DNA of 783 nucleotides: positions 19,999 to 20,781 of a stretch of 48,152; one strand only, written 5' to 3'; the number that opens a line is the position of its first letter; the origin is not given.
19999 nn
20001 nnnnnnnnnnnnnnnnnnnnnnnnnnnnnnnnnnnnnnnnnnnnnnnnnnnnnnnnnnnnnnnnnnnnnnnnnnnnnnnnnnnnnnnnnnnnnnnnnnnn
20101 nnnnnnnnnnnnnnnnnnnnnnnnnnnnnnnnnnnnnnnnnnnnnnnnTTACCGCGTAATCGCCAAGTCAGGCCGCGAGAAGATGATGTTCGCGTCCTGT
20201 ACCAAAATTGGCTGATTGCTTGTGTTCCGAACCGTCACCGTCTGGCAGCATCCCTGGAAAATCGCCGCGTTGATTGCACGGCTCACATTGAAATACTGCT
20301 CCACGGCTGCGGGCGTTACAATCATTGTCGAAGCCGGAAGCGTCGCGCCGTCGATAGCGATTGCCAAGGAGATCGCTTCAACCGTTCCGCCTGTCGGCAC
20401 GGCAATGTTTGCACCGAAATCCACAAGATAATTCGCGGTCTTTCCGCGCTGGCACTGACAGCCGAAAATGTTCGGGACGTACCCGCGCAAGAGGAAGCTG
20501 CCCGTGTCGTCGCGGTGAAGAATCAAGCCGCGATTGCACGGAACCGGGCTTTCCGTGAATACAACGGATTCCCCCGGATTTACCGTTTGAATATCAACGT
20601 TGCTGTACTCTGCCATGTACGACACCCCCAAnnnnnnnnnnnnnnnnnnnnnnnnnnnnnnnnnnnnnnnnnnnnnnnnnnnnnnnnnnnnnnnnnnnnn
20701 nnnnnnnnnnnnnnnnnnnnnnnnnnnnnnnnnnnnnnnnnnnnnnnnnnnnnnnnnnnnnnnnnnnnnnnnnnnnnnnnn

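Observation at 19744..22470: Terminator-bounded accessory operon of six unusual proteins at the prophage end next to att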

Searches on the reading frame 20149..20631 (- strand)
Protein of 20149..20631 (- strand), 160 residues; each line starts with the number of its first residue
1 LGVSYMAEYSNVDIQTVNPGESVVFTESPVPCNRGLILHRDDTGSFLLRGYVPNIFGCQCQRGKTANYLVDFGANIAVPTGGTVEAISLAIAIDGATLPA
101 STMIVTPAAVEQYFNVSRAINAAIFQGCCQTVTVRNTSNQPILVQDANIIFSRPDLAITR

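Call 4: search_protein_families(library=pfam, proteins=[window:20149-20631:-], max_evalue=0.1)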
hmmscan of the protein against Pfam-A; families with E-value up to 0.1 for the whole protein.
window:20149-20631:- (160 aa): 0 families

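Call 5: search_protein_families(library=phrogs, proteins=[window:20149-20631:-], max_evalue=0.1)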
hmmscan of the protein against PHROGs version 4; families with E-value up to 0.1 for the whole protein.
window:20149-20631:- (160 aa): 1 family
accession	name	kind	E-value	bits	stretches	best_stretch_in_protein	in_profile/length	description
phrog_20016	-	unknown function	4.6e-42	144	1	6-153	1-139/141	-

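Call 9: search_dna_similar(query=window:20149-20631:-, collection=phages, mode=protein, max_rows=30)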
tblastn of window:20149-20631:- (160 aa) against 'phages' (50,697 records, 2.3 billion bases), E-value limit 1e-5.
Records with a match: 15; places in all: 15; records where one place covers at least 80% of the query: 15.
Best place of each record, by identity: <60% 15.
By first word of the organism name: Bacteriophage 11; Dulem 3; Butyrivibrio 1.
By host as written in the record: - 11; Propithecus coquereli 2; Butyrivibrio fibrisolvens DSM 3071 1; Varecia variegata 1.
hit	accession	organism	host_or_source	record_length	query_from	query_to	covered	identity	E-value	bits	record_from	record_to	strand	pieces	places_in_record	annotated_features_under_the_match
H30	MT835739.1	Bacteriophage sp.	human fecal samples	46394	2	153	95%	48.7%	1e-31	124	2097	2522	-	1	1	record has no annotation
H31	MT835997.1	Bacteriophage sp.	human fecal samples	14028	2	153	95%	48.0%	1e-30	121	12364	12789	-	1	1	record has no annotation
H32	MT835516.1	Bacteriophage sp.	human fecal samples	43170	6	153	93%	48.6%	2e-32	126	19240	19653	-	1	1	record has no annotation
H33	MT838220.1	Bacteriophage sp.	human fecal samples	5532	6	153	93%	48.6%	1e-31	124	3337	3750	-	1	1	record has no annotation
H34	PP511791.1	Dulem virus 39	Propithecus coquereli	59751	1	153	96%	47.1%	2e-29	118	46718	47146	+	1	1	hypothetical protein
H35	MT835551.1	Bacteriophage sp.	human fecal samples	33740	3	153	94%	47.0%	9e-31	121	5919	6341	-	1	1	record has no annotation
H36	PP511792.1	Dulem virus 33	Propithecus coquereli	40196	8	153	91%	48.6%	1e-29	119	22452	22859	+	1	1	hypothetical protein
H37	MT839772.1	Bacteriophage sp.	human fecal samples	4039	5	153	93%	47.0%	1e-29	118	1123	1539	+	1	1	record has no annotation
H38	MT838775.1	Bacteriophage sp.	human fecal samples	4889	5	153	93%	47.0%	2e-29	117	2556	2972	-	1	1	record has no annotation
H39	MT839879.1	Bacteriophage sp.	human fecal samples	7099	6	153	93%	43.9%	6e-28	113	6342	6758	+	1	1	record has no annotation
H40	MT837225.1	Bacteriophage sp.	human fecal samples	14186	6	153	93%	43.9%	9e-26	107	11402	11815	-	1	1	record has no annotation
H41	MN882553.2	Butyrivibrio virus Ceridwen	Butyrivibrio fibrisolvens DSM 3071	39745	6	153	93%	42.9%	1e-29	118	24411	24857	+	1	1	hypothetical protein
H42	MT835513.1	Bacteriophage sp.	human fecal samples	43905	6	153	93%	41.7%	4e-25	105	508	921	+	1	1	record has no annotation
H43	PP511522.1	Dulem virus 35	Varecia variegata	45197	6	153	93%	38.5%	7e-20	91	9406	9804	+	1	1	hypothetical protein (x2)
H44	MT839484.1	Bacteriophage sp.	human fecal samples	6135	6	153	93%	37.2%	4e-18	86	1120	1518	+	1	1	record has no annotation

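Call 12: search_protein_families(library=ncbifam, proteins=[window:20149-20631:-], max_evalue=1)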
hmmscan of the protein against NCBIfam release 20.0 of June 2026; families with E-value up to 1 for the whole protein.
window:20149-20631:- (160 aa): 0 families

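Call 13: search_protein_families(library=padloc, proteins=[window:20149-20631:-], max_evalue=1)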
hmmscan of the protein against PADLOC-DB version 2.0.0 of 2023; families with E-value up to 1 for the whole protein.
window:20149-20631:- (160 aa): 0 families

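Call 15: search_solved_structures(query=window:20149-20631:-, max_evalue=10, show_alignments=2)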
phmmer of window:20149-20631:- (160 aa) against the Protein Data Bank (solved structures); distinct sequences matched with E-value up to 10: 3.
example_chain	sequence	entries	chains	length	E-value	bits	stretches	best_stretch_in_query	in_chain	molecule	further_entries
4rlv_A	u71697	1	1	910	0.0018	21.5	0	37-81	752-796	Ankyrin-1, Ankyrin-2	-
4ffc_A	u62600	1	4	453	0.1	15.8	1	66-123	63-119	4-aminobutyrate aminotransferase (GabT)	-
5y4f_A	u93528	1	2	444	0.25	14.6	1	37-80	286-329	Ankyrin-2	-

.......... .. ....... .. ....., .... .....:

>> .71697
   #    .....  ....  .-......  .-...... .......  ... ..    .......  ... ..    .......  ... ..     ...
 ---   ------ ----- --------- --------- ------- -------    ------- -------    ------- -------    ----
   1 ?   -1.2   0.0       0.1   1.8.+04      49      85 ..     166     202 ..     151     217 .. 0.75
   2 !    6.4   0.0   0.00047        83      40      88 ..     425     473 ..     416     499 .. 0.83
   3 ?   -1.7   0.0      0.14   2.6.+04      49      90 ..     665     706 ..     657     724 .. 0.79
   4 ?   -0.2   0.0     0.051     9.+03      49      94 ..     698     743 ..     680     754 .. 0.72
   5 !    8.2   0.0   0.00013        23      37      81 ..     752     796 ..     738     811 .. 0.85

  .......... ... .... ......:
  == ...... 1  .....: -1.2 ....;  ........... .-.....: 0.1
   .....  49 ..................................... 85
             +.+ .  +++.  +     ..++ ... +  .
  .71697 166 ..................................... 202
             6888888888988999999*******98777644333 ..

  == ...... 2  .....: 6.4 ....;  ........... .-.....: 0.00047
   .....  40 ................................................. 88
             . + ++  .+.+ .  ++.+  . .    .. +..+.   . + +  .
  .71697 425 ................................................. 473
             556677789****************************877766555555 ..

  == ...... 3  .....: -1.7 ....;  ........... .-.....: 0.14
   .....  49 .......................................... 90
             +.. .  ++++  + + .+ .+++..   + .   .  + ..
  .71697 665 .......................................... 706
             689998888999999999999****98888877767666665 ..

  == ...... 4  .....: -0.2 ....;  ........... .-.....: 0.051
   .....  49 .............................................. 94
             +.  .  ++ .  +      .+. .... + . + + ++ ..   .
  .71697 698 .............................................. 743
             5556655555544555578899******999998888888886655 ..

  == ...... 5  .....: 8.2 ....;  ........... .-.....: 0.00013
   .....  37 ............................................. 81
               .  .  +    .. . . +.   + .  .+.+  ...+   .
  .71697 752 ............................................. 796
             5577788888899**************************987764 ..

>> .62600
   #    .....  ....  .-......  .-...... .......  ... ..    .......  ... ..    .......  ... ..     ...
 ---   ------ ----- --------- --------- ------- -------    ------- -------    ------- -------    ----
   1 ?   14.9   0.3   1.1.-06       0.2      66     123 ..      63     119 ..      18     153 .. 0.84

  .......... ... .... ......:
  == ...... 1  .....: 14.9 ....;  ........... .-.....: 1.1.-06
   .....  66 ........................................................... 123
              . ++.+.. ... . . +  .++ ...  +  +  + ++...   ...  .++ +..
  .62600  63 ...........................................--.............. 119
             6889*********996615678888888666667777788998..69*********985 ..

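Call 16: find_homologous_proteins(query=window:20149-20631:-)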
Query window:20149-20631:- (160 aa): 5972 proteins with E <= 0.001 among 6053 candidates; the best 120 are listed.
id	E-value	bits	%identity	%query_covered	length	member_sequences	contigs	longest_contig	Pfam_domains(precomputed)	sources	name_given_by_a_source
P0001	1.8e-95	335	99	97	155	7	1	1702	-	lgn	-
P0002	5.8e-87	307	88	97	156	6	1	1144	-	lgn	-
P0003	3.6e-85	301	88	97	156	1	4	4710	-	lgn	-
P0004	3.5e-82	292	85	97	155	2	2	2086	-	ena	-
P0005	1.5e-79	283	83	97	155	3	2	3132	-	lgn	-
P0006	3.1e-77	276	79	97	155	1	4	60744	-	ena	-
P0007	3.5e-77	276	82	97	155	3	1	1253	-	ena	-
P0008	4.8e-77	275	77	97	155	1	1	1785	-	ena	-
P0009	1.9e-76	273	79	97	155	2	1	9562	-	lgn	-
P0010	2.7e-76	273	82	97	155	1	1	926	-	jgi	jgi:hypothetical protein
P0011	3.0e-76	272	79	97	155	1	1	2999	-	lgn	-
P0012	3.8e-76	272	81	97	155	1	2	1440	-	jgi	jgi:hypothetical protein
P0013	5.3e-76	272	81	97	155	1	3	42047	-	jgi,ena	-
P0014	1.2e-75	271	79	99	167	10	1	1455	-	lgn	-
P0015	1.3e-75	270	77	97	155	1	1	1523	-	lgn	-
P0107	1.5e-72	260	76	97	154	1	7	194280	-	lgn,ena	-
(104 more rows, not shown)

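Call 17: find_encoding_contigs(protein=P0107, flank=10000, max_places=3)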
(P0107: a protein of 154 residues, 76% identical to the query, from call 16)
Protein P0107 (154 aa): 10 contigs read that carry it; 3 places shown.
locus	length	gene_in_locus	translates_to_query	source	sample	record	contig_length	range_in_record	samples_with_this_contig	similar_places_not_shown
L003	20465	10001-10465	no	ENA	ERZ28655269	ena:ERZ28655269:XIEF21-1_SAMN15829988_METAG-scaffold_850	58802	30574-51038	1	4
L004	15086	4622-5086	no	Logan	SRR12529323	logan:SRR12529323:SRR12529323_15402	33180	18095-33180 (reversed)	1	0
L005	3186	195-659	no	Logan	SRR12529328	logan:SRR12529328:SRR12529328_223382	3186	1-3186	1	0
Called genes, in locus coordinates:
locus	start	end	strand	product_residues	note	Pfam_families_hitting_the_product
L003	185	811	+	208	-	-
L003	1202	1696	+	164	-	PF13958:ToxN_toxin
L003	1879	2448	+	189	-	-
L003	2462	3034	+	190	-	PF27256:YomW (weak)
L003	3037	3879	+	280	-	-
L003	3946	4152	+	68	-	-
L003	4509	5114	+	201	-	PF27173:YomU_Tube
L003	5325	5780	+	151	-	-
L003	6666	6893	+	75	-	-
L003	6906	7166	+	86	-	-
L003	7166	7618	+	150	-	-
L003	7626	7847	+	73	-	-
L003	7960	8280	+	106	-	-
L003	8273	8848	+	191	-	-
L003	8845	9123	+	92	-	-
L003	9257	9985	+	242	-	-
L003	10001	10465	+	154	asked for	-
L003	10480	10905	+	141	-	-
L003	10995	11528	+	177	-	-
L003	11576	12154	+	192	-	-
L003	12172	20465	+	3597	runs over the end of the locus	PF10145:PhageMin_Tail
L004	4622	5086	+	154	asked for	-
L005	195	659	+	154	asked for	-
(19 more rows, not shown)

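Call 20: find_related_loci(query=A1, collection=genome_contigs, flank=10000)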
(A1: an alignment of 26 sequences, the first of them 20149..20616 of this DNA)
Query A1 (155 aa) in genome_contigs; peptide patterns used: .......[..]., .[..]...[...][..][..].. (x = any residue, [..] = any of these).
53 stretches matched a pattern; 16 encode a relative of the query (tblastn E <= 1e-3); 16 distinct loci.
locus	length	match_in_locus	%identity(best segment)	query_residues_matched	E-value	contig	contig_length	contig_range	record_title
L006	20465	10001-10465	81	1-155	7e-84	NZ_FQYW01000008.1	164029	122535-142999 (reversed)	Anaerovibrio lipolyticus DSM 3074, whole genome shotgun sequence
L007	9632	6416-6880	77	1-155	6e-82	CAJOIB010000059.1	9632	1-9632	uncultured Selenomonadaceae bacterium isolate Red_deer_4_mag_35 genome assembly, contig: scaffold_11933, whole genome sh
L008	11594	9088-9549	77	1-155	2e-79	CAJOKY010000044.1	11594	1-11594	uncultured Selenomonadaceae bacterium isolate Reindeer_1_mag_172 genome assembly, contig: scaffold_6356, whole genome sh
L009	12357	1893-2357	72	1-155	4e-78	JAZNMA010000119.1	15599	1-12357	MAG: Christensenellaceae bacterium isolate T1900044665_TS20190131.MAGScoT_cleanbin_000017 SGB_1554_k141_613997, whole ge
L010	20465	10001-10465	74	1-155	7e-78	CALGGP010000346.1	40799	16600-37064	MAG TPA_asm: uncultured Selenomonadales bacterium isolate ERR1278103_bin.24_CONCOCT_v1.1_MAG genome assembly, contig: ER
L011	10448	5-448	71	8-155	3e-72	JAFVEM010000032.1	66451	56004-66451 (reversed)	MAG: Selenomonadaceae bacterium isolate RGIG5097 Roe_deer_Rumen.Co__c583077, whole genome shotgun sequence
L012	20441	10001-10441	71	1-148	1e-69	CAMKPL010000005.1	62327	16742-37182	MAG: uncultured Bacillales bacterium isolate SRR12081293_bin.33_metaWRAP_v1.3_MAG genome assembly, contig: ERZ12289773.4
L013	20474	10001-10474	68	1-155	2e-67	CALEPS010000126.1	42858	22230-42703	MAG TPA_asm: uncultured Bacteroidales bacterium isolate ERR1278073_bin.19_CONCOCT_v1.1_MAG genome assembly, contig: ERZ8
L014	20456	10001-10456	70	1-151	2e-67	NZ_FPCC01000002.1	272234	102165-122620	Butyrivibrio sp. INlla21, whole genome shotgun sequence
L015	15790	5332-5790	65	1-153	2e-65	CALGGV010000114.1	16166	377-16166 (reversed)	MAG TPA_asm: uncultured Selenomonadales bacterium isolate ERR1278104_bin.38_CONCOCT_v1.1_MAG genome assembly, contig: ER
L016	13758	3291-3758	60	1-154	2e-58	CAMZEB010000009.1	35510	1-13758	MAG TPA_asm: uncultured Candidatus Saccharibacteria bacterium isolate SRR10912533_bin.50_metaWRAP_v1.3_MAG genome assemb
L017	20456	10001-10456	57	1-150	3e-55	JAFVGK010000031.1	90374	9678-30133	MAG: Blautia sp. isolate RGIG5147 Sheep_Abomasum-4__c54540, whole genome shotgun sequence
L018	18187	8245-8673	62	1-148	9e-54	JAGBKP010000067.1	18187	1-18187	MAG: Selenomonadaceae bacterium isolate RGIG9201 Water_deer_Rumen-1__c127557, whole genome shotgun sequence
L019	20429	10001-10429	62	1-148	9e-54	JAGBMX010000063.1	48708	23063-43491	MAG: Selenomonadaceae bacterium isolate RGIG9261 Water_deer_Rumen.Co__c337909, whole genome shotgun sequence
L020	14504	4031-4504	56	1-154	2e-53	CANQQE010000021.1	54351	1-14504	MAG: uncultured Muribaculaceae bacterium isolate Lapin-011__bin93 genome assembly, contig: Lapin-011__NODE_473_length_54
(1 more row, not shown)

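Call 26: predict_structure(alignment_id=A1)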
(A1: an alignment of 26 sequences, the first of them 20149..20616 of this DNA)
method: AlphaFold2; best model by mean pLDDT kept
length: 155 residues; sequences in the alignment: 26
mean_pLDDT: 80.4   pTM: 0.76
mean pLDDT of the five models: 80.4, 77.3, 67.9, 67.9, 63.0
residues with pLDDT >= 90: 65; 70-90: 52; 50-70: 25; < 50: 13
segments of 3 or more residues with pLDDT < 50: 26-29, 48-53, 153-155
pLDDT, mean of each block of 10 residues (from residue 1): 85 93 59 75 60 55 87 94 91 89 93 85 80 95 83 47
secondary structure, 60 per line:
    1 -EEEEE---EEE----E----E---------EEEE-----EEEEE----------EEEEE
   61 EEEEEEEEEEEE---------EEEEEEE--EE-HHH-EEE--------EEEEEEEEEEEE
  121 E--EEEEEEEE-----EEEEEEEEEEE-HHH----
elements in order: E2-6 E10-12 E32-35 E41-45 E56-72 E82-88 E98-100 E109-121 E124-131 E137-147

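Call 28: fold_search(model_id=the predicted structure, library=pdb)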
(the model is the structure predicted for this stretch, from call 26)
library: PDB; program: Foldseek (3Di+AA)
matches with E <= 10: 1715; with E <= 0.001: 81
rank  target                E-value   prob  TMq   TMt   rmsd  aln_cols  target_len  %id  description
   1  9h38_M                7.1e-07  1.00  0.64  0.73   3.3       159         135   12  C-terminal domain of the F-ENA tip fibrillum F-BclA from Bacillus thuringiensis (released 2025-03-12)
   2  9h38_L                1.4e-06  1.00  0.60  0.66   3.8       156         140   14  C-terminal domain of the F-ENA tip fibrillum F-BclA from Bacillus thuringiensis (released 2025-03-12)
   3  9h38_B                2.4e-06  1.00  0.64  0.72   3.3       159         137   12  C-terminal domain of the F-ENA tip fibrillum F-BclA from Bacillus thuringiensis (released 2025-03-12)
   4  9h38_K                2.4e-06  1.00  0.63  0.69   3.3       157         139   13  C-terminal domain of the F-ENA tip fibrillum F-BclA from Bacillus thuringiensis (released 2025-03-12)
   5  9h38_S                3.5e-06  1.00  0.64  0.71   3.3       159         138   13  C-terminal domain of the F-ENA tip fibrillum F-BclA from Bacillus thuringiensis (released 2025-03-12)
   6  9h38_A                3.9e-06  1.00  0.63  0.69   3.1       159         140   13  C-terminal domain of the F-ENA tip fibrillum F-BclA from Bacillus thuringiensis (released 2025-03-12)
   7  9h38_R                6.3e-06  1.00  0.62  0.67   3.4       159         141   14  C-terminal domain of the F-ENA tip fibrillum F-BclA from Bacillus thuringiensis (released 2025-03-12)
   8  7r1m_A                7.0e-06  1.00  0.67  0.67   3.9       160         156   11  Crystal structure of ExsFA, a Bacillus cereus spore exosporium protein (released 2023-02-15)
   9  8d02                  8.2e-06  1.00  0.66  0.68   3.9       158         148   10  Crystal Structure of Bacillus anthracis BxpB (released 2023-05-24)
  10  9h3d_E                9.1e-06  1.00  0.67  0.71   3.6       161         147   10  F-ENA exosporium anchoring complex between ExsF and a peptide derived from the N-terminus of F-Anchor (released 2025-03-12)
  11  7r5i_B                1.2e-05  1.00  0.63  0.68   3.8       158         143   11  High resolution Crystal structure of ExsFA, a Bacillus cereus spore exosporium protein (released 2023-08-23)
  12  8ke9_A                1.3e-05  1.00  0.57  0.42   5.5       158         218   13  The CBD domain of cyanophage A-1(L) short tail fiber (released 2024-04-10)
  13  3tyj                  1.4e-05  1.00  0.63  0.70   3.2       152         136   12  Bacillus collagen-like protein of anthracis P159S mutant (released 2012-03-14)
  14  1wck                  1.5e-05  1.00  0.62  0.70   3.2       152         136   12  Crystal structure of the C-terminal domain of BclA, the major antigen of the exosporium of the Bacillus anthracis spore. (released 2005-10-25)
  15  2z5w                  1.5e-05  1.00  0.62  0.70   3.2       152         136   12  tBclA, a recombinant spore surface protein from Bacillus anthracis (released 2008-04-22)
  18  9h3d_D                1.5e-05  1.00  0.69  0.72   3.5       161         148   12  F-ENA exosporium anchoring complex between ExsF and a peptide derived from the N-terminus of F-Anchor (released 2025-03-12)
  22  7r1m_B                3.2e-05  1.00  0.65  0.66   3.8       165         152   12  Crystal structure of ExsFA, a Bacillus cereus spore exosporium protein (released 2023-02-15)
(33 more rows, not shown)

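Call 40: find_related_loci(query=A1, collection=viral_contigs, flank=10000)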
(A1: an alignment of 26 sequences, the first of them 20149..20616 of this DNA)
Query A1 (155 aa) in viral_contigs; peptide patterns used: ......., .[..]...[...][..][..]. (x = any residue, [..] = any of these).
193 stretches matched a pattern; 141 encode a relative of the query (tblastn E <= 1e-3); the best 80 are kept; 80 distinct loci.
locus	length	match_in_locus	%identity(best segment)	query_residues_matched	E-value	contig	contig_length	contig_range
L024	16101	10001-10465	81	1-155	3e-83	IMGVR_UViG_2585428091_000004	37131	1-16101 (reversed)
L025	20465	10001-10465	81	1-155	2e-81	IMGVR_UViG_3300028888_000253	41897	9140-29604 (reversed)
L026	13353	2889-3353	78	1-155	3e-78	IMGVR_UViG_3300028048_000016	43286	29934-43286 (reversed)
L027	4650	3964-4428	76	1-154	3e-76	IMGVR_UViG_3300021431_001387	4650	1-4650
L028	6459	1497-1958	72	1-155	5e-76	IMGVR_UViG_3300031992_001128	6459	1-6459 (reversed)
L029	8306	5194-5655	72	1-155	5e-76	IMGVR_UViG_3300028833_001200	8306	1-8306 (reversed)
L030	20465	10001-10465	74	1-155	2e-75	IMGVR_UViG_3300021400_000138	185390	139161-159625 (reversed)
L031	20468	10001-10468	73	1-155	3e-75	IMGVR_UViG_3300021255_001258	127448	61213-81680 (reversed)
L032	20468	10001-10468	74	1-155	2e-75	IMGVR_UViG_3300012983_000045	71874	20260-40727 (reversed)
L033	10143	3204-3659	73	1-154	6e-73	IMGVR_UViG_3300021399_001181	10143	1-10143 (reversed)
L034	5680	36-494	73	1-154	5e-73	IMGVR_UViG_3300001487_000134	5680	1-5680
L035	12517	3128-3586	72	1-154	5e-73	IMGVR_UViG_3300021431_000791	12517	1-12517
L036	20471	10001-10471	72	1-155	4e-73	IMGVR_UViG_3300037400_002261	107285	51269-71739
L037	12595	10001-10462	71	1-154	2e-72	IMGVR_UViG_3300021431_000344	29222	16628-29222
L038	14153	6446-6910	68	1-155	1e-71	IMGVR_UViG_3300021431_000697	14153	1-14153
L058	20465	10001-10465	67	1-155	3e-68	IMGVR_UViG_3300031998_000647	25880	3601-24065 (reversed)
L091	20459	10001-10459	63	1-155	8e-61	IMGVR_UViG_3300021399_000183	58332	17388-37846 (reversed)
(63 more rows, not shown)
